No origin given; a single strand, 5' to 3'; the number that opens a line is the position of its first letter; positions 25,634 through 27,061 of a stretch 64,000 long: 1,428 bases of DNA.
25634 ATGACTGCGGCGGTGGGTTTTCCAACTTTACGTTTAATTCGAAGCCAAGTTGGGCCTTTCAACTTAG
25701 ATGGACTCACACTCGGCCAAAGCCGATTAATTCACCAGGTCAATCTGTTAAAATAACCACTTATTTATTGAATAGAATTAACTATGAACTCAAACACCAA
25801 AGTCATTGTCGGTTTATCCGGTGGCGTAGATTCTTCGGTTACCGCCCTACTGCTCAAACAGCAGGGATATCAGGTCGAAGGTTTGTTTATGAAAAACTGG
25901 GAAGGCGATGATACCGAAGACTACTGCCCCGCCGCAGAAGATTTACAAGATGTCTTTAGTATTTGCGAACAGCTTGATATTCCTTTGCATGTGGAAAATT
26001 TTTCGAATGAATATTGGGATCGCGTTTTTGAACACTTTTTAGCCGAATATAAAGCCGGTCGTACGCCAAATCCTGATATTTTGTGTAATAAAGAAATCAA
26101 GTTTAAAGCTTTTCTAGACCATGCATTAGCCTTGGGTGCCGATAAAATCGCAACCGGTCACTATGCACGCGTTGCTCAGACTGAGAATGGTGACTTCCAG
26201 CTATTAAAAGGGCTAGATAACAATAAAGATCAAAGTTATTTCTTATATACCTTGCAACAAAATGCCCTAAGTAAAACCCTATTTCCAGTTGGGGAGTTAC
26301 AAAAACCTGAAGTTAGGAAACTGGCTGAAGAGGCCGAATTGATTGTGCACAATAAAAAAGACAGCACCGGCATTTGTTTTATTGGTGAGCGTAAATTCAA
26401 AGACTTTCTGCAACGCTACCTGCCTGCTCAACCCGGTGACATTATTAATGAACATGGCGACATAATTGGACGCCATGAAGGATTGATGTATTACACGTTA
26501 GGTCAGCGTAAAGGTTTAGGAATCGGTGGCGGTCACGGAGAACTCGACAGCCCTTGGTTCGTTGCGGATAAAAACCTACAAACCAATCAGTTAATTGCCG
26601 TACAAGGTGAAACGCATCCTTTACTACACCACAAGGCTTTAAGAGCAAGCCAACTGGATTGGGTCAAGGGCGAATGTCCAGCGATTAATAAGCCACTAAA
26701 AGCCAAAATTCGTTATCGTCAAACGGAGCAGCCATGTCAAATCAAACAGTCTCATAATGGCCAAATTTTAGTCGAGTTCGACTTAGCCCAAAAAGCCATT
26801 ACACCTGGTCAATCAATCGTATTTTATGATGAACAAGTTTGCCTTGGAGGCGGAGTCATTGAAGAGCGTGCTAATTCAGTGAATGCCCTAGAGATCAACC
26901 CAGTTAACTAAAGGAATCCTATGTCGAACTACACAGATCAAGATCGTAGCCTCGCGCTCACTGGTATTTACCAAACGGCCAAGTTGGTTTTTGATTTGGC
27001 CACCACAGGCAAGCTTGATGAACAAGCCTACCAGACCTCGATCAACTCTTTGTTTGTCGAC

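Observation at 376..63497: Hyper-abundant self-complementary motif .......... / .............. scattered through genes and spacers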

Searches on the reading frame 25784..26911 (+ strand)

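Call 48: search_protein_families(library=pfam, proteins=[window:25784-26911:+], max_evalue=0.000001)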
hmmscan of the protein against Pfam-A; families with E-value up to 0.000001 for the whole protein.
window:25784-26911:+ (375 aa): 4 families
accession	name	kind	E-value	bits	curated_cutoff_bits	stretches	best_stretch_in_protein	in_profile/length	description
PF03054.22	tRNA_Me_trans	-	1.6e-84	283.1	20.6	1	6-201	2-201/202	tRNA methyl transferase HUP domain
PF20259.3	tRNA_Me_trans_M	-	3.3e-22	78.2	27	1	206-271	1-63/66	tRNA methyl transferase PRC-barrel domain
PF20258.4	tRNA_Me_trans_C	-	1.3e-21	77.2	20.6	1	284-359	2-77/77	Aminomethyltransferase beta-barrel domain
PF02540.23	NAD_synthase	-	4.6e-07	29.7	21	0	4-80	18-95/242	NAD synthase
